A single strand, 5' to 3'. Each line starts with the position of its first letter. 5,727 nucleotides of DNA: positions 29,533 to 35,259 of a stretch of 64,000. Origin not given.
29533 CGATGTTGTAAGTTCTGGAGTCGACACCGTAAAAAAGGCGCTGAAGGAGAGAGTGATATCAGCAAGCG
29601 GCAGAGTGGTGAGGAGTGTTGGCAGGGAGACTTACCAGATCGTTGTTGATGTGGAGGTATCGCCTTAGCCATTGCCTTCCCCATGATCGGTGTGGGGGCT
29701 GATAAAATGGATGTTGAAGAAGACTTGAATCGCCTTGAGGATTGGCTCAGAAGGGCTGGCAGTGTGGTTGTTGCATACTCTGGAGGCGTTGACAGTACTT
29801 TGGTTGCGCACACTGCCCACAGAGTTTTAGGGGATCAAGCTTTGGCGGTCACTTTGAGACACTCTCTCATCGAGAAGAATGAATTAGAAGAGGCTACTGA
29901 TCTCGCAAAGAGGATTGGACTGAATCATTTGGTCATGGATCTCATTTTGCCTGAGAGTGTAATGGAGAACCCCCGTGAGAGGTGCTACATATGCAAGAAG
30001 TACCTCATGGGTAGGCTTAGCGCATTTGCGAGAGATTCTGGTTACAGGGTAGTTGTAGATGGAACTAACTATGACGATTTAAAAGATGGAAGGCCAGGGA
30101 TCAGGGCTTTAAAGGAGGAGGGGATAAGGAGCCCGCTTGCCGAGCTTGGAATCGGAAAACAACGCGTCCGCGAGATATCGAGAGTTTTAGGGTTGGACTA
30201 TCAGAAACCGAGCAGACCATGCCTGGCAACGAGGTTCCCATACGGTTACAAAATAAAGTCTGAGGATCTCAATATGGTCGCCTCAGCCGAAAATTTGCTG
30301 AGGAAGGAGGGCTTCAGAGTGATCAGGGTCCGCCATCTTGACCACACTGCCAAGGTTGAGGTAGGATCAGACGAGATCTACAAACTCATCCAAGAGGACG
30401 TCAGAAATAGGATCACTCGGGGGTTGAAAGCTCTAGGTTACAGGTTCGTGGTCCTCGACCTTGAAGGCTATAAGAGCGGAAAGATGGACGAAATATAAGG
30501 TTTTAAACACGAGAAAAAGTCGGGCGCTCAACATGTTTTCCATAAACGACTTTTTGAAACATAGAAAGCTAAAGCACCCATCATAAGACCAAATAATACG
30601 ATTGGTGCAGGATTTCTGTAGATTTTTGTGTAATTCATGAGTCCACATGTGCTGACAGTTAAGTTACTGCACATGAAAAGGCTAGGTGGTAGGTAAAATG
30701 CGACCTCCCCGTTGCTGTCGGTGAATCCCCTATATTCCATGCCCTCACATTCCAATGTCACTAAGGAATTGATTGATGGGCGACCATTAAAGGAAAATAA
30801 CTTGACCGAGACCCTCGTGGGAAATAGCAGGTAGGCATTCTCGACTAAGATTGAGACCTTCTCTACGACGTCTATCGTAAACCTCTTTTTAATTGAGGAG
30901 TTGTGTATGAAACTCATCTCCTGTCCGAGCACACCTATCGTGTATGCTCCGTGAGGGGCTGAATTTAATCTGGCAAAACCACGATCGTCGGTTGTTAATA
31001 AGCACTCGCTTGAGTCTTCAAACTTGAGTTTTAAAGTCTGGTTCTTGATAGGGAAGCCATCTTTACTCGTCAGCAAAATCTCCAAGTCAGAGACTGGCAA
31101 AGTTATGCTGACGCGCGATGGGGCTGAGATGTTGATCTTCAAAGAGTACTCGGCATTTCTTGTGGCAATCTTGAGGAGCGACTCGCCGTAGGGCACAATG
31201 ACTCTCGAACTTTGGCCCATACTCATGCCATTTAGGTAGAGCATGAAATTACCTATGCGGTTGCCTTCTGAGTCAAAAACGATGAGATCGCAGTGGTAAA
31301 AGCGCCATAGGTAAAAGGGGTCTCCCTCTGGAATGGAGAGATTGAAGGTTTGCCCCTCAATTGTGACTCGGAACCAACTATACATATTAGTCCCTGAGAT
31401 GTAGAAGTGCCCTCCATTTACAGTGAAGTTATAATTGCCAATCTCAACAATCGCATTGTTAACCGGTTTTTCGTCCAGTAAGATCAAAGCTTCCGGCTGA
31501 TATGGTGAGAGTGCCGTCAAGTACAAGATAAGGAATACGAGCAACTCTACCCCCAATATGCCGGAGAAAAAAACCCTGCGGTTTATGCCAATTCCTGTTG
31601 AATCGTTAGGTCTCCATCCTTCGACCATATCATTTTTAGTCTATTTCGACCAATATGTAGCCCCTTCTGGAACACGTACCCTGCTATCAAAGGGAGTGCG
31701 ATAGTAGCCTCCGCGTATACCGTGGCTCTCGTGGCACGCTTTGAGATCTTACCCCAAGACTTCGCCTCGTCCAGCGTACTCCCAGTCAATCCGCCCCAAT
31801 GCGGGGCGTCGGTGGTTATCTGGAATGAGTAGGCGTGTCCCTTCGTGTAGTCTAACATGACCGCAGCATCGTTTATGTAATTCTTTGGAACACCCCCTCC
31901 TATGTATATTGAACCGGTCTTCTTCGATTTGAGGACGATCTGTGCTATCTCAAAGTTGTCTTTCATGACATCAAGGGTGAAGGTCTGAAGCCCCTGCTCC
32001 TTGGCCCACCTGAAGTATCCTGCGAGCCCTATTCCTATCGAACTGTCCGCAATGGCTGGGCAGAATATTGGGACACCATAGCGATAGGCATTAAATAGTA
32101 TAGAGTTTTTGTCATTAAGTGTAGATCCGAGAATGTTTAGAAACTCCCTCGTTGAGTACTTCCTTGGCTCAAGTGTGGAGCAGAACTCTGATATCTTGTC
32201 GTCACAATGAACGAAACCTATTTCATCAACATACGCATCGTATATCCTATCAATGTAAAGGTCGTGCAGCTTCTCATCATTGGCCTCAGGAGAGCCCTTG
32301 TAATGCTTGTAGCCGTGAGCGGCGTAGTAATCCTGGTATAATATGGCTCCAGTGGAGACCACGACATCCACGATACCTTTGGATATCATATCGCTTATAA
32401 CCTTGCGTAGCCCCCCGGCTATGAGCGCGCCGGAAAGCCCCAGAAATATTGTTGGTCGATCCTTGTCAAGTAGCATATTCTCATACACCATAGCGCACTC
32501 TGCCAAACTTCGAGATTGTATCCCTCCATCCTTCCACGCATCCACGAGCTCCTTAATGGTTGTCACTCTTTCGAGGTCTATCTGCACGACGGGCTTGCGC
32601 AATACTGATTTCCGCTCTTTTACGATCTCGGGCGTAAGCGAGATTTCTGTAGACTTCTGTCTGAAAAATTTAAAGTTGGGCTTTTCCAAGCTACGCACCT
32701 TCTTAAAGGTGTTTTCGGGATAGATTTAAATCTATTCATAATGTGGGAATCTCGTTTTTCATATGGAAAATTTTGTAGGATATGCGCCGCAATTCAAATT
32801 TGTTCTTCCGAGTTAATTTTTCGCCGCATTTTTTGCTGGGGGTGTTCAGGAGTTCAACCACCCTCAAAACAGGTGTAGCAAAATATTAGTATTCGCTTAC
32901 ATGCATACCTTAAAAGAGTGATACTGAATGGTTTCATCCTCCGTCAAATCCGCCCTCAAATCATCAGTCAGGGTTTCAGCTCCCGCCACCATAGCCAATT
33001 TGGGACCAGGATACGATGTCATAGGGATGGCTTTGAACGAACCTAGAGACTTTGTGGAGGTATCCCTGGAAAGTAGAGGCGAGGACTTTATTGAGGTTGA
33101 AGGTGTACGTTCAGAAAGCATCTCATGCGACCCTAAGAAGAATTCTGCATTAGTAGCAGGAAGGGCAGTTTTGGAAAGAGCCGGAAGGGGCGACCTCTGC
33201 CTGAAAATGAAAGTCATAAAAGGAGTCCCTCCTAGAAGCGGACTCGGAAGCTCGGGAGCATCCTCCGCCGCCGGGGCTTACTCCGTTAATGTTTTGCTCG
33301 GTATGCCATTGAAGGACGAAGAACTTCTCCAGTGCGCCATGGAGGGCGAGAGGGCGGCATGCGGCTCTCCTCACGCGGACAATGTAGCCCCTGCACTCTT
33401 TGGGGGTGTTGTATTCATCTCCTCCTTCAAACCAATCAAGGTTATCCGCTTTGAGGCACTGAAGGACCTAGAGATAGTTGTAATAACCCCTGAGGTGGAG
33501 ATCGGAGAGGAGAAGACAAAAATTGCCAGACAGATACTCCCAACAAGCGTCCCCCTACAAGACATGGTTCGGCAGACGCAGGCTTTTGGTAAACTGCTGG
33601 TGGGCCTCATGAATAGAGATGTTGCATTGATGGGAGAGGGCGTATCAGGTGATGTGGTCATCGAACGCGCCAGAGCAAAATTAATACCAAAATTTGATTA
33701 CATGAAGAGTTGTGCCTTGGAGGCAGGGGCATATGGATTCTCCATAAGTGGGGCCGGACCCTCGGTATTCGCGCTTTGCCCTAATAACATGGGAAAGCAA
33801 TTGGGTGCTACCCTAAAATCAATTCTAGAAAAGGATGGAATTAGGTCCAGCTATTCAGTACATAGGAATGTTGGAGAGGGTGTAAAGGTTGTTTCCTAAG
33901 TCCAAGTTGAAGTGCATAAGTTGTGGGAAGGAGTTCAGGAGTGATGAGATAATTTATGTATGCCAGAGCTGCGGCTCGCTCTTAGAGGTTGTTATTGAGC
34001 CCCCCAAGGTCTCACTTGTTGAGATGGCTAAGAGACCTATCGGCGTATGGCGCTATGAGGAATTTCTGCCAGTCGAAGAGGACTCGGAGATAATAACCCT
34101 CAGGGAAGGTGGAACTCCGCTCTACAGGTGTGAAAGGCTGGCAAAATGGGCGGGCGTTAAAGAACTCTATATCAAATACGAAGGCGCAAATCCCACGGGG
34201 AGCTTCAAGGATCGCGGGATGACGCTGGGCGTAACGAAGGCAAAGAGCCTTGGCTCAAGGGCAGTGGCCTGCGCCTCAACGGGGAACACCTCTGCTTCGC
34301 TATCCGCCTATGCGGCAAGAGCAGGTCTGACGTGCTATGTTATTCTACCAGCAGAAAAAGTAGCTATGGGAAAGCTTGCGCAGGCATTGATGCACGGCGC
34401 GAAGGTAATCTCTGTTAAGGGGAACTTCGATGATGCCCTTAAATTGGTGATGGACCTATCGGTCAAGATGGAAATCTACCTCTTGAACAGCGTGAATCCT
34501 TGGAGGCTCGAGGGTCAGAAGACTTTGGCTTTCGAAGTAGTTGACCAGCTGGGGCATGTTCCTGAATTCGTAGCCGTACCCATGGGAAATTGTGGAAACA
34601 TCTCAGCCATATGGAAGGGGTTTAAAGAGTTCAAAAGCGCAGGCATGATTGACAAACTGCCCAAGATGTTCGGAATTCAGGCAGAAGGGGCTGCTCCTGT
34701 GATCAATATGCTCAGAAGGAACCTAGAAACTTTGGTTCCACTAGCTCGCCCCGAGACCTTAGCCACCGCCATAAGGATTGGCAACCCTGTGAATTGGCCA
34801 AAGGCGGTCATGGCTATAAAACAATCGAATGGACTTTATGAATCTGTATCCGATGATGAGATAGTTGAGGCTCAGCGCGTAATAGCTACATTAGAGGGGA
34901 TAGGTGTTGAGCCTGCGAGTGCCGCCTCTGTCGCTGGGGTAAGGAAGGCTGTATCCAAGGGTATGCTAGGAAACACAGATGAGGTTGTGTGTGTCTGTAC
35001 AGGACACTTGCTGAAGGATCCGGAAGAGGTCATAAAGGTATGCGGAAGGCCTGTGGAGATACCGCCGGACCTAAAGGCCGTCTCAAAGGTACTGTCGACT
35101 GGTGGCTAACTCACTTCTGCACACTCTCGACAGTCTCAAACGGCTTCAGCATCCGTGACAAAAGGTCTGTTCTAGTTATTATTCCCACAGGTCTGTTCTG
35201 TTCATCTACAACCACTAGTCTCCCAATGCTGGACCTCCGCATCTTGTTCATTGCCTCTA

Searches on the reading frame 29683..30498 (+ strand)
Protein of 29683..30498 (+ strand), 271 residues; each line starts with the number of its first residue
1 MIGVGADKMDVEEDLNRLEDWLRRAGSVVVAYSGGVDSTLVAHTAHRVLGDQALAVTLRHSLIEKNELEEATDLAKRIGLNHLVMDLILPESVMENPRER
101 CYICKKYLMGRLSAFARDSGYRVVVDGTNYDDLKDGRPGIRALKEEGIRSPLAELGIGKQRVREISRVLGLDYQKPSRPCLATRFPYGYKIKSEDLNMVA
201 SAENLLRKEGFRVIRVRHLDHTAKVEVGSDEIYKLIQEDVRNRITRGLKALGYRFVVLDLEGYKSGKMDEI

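Call 29: search_protein_families(library=pfam, proteins=[window:29683-30498:+], max_evalue=0.00001)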
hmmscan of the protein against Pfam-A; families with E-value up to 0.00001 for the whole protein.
window:29683-30498:+ (271 aa): 1 family
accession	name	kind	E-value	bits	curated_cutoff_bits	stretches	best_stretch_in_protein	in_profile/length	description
PF02540.23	NAD_synthase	-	4.1e-09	36.4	21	1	25-90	18-84/242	NAD synthase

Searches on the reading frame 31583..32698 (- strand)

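Call 29: search_protein_families(library=pfam, proteins=[window:31583-32698:-], max_evalue=0.00001)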
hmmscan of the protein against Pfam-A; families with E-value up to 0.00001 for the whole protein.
window:31583-32698:- (371 aa): 1 family
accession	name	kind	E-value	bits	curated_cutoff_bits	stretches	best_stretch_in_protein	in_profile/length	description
PF01916.23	DS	-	6.9e-92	308.2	27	1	50-341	1-287/288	Deoxyhypusine synthase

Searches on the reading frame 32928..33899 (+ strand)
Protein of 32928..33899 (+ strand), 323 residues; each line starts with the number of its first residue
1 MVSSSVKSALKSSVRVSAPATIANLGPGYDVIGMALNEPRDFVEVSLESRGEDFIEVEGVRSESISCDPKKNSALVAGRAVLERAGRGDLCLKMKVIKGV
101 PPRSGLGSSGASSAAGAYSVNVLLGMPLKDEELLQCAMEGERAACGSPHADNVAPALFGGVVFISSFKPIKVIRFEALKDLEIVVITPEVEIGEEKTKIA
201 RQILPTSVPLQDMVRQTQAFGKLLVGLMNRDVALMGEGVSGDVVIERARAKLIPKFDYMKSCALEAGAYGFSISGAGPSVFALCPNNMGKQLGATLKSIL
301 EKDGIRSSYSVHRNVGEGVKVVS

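Call 29: search_protein_families(library=pfam, proteins=[window:32928-33899:+], max_evalue=0.00001)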
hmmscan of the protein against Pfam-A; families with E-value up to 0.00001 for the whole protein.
window:32928-33899:+ (323 aa): 2 families
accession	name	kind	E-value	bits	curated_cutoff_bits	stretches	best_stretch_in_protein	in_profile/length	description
PF00288.32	GHMP_kinases_N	-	3.5e-16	59.6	22.3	1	79-160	8-87/87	GHMP kinases N terminal domain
PF08544.19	GHMP_kinases_C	-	1.2e-10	42.1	21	1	225-286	3-68/85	GHMP kinases C terminal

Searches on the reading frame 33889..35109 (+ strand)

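Call 29: search_protein_families(library=pfam, proteins=[window:33889-35109:+], max_evalue=0.00001)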
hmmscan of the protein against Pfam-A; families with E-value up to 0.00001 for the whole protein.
window:33889-35109:+ (406 aa): 1 family
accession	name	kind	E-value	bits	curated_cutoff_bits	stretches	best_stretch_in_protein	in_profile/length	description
PF00291.31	PALP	-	3.4e-73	247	35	1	69-372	1-295/295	Pyridoxal-phosphate dependent enzyme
